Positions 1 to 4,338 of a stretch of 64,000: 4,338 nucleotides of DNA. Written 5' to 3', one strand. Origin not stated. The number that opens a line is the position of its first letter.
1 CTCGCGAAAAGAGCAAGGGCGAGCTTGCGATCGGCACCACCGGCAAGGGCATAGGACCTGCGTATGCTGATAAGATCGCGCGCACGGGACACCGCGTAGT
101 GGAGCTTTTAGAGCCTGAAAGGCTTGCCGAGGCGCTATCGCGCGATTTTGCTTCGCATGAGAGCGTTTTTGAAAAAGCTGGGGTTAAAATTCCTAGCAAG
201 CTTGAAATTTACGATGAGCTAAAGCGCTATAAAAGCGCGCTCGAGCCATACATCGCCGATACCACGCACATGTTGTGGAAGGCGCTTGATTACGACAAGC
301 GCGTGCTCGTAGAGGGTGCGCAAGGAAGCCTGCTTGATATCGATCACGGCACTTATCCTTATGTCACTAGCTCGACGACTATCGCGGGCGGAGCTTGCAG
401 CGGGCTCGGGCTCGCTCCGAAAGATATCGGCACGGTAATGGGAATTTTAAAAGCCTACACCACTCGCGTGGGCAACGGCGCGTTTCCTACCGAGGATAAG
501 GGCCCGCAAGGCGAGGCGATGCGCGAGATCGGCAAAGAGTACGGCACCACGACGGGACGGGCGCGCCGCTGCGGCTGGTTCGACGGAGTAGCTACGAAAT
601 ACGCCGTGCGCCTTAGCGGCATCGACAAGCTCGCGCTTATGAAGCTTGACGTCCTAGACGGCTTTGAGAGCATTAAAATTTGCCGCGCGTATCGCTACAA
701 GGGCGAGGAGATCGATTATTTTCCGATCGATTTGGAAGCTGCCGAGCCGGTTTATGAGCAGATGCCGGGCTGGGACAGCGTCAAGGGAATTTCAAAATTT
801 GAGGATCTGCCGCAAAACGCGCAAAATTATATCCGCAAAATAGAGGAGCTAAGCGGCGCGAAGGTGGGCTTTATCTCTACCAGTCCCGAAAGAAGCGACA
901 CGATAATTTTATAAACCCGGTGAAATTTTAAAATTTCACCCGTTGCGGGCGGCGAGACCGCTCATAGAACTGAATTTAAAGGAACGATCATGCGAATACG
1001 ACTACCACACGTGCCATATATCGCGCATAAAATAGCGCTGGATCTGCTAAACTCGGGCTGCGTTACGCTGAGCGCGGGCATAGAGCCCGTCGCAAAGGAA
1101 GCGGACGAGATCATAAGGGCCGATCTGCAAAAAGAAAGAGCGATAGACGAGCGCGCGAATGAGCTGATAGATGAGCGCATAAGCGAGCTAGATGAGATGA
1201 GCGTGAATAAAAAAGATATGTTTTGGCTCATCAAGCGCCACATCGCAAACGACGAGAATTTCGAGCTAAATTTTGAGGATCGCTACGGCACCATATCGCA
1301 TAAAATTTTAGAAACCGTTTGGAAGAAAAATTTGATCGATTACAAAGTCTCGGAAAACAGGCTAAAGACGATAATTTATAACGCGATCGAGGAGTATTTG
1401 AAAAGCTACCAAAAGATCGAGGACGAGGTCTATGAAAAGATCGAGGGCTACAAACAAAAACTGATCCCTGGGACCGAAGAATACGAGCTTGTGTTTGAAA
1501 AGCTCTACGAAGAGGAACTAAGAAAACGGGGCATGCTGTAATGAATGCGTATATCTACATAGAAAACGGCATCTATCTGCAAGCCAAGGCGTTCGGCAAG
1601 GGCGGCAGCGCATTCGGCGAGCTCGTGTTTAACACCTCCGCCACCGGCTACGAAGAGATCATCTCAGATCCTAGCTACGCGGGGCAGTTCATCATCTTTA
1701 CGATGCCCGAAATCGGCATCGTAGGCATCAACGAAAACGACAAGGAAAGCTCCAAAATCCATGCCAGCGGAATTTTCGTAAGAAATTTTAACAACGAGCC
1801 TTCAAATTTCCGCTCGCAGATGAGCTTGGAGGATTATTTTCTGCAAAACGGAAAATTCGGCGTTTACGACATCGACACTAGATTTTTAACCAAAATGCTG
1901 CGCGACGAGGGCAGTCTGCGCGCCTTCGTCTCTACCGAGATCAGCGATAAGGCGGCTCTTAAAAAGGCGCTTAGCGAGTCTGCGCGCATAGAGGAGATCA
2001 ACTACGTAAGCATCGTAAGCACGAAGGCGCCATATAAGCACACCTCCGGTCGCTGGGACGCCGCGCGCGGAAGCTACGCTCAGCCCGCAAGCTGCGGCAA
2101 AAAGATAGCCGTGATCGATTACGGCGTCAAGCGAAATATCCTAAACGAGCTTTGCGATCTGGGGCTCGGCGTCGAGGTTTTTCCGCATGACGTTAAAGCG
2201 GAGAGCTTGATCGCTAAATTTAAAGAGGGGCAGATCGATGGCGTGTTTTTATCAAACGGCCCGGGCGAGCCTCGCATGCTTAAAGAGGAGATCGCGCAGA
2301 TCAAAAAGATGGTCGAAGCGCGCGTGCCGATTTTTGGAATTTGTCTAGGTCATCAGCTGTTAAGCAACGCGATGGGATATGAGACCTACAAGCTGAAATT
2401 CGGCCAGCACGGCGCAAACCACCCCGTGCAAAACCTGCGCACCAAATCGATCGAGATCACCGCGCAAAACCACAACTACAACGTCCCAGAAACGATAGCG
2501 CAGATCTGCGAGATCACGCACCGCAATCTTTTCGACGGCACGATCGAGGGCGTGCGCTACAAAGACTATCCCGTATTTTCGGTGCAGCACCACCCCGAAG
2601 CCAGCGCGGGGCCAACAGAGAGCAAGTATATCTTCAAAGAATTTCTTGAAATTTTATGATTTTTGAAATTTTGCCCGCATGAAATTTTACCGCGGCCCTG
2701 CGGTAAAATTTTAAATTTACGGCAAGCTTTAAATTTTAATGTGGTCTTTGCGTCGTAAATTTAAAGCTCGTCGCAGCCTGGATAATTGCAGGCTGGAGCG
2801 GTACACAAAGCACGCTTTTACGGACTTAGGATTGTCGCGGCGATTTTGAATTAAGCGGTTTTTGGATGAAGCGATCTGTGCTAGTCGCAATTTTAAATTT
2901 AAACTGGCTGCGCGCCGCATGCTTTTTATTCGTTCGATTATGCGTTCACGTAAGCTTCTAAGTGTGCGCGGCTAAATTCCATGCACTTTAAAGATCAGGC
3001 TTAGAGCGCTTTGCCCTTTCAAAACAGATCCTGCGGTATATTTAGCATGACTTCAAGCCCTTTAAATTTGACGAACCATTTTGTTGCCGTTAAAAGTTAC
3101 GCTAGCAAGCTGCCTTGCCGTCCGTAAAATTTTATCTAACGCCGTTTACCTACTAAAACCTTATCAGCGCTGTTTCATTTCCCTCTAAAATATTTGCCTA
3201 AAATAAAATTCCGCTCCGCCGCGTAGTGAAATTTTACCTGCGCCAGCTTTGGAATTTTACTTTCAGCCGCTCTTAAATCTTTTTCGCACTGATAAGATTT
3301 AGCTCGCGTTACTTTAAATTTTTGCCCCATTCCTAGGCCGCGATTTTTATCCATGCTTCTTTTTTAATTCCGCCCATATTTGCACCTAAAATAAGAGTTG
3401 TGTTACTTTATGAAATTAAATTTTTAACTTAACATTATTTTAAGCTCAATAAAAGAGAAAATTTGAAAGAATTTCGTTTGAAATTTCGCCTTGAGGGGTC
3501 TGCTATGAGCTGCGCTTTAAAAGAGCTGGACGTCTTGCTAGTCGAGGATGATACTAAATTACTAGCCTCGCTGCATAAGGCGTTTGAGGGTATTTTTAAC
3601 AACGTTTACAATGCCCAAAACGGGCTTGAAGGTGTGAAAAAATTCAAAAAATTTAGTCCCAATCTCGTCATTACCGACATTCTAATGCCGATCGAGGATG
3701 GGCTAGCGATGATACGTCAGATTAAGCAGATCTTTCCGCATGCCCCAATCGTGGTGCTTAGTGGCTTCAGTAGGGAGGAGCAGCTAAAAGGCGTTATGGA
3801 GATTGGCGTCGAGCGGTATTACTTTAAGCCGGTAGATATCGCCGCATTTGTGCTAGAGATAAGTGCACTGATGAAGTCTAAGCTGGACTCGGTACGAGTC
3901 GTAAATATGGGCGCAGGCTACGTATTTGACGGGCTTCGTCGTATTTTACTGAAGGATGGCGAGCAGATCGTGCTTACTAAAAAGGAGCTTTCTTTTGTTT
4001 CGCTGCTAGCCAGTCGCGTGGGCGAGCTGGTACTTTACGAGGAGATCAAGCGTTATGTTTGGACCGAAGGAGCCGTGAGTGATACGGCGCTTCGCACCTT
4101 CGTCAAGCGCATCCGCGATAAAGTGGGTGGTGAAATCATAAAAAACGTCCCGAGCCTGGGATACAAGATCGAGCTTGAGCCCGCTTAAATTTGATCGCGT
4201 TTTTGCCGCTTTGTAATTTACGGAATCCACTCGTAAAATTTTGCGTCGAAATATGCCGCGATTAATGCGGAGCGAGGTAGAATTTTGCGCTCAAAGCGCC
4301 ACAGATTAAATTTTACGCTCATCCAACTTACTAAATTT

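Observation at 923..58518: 14-bp perfect palindrome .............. occurs at least 13 times, almost always outside coding sequence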

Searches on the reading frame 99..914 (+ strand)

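Call 10: search_protein_families(library=ncbifam, proteins=[window:99-914:+], max_evalue=0.00001)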
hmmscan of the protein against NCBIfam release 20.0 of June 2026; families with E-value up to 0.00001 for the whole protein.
window:99-914:+ (271 aa): 6 families
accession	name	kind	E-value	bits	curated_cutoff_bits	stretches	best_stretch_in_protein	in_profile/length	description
NF002223.0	PRK01117.1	equivalog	5.6e-104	348.3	402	1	2-270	150-423/430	adenylosuccinate synthase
TIGR00184.1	purA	equivalog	2.2e-95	320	395.55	1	5-271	149-420/425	adenylosuccinate synthase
NF010355.0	PRK13783.1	equivalog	1.5e-63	215.4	445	1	3-266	149-399/404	adenylosuccinate synthase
NF010357.0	PRK13785.1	equivalog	1.6e-50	172.1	700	1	37-270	190-449/455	adenylosuccinate synthase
NF003295.0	PRK04293.1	equivalog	4.2e-46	157.4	368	1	46-187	147-286/337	adenylosuccinate synthetase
NF038379.2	amino_Aden_PurZ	exception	2.5e-13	49.9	300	1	52-171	167-290/293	succino-amino-deoxyadenylate synthase PurZ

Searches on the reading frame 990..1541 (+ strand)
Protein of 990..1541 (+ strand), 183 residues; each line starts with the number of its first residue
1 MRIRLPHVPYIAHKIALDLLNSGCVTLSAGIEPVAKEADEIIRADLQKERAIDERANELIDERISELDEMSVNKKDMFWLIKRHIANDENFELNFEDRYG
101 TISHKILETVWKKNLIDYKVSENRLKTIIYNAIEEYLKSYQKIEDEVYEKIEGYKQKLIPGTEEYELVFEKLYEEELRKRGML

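Call 10: search_protein_families(library=ncbifam, proteins=[window:990-1541:+], max_evalue=0.00001)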
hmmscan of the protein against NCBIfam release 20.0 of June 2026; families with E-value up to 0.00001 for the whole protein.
window:990-1541:+ (183 aa): 0 families

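Call 40: search_protein_families(library=pfam, proteins=[window:990-1541:+], max_evalue=0.001)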
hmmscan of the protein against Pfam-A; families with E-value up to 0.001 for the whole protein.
window:990-1541:+ (183 aa): 1 family
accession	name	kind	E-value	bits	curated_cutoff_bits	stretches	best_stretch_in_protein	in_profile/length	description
PF04368.18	DUF507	-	1.8e-69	233.8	24.7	1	1-182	1-182/182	Protein of unknown function (DUF507)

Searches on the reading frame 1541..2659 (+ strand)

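Call 40: search_protein_families(library=pfam, proteins=[window:1541-2659:+], max_evalue=0.001)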
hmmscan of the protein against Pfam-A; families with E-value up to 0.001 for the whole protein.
window:1541-2659:+ (372 aa): 3 families
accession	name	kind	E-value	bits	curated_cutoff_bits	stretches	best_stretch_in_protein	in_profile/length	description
PF00117.34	GATase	-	2.8e-49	167.8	22.8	1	191-370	2-189/190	Glutamine amidotransferase class-I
PF00988.28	CPSase_sm_chain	-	1.6e-42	144.7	27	1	6-129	2-125/126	Carbamoyl-phosphate synthase small chain, CPSase domain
PF07722.19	Peptidase_C26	-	1.3e-09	38.6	20.5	1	250-286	94-130/219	Peptidase C26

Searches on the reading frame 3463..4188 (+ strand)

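Call 40: search_protein_families(library=pfam, proteins=[window:3463-4188:+], max_evalue=0.001)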
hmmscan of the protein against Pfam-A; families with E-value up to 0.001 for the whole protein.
window:3463-4188:+ (241 aa): 2 families
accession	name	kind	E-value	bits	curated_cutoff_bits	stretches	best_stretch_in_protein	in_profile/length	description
PF00072.30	Response_reg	-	1.7e-19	70.5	30.2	1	24-130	1-107/111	Response regulator receiver domain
PF00486.34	Trans_reg_C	-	1.5e-10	41.5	26.2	1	166-235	1-76/77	Transcriptional regulatory protein, C terminal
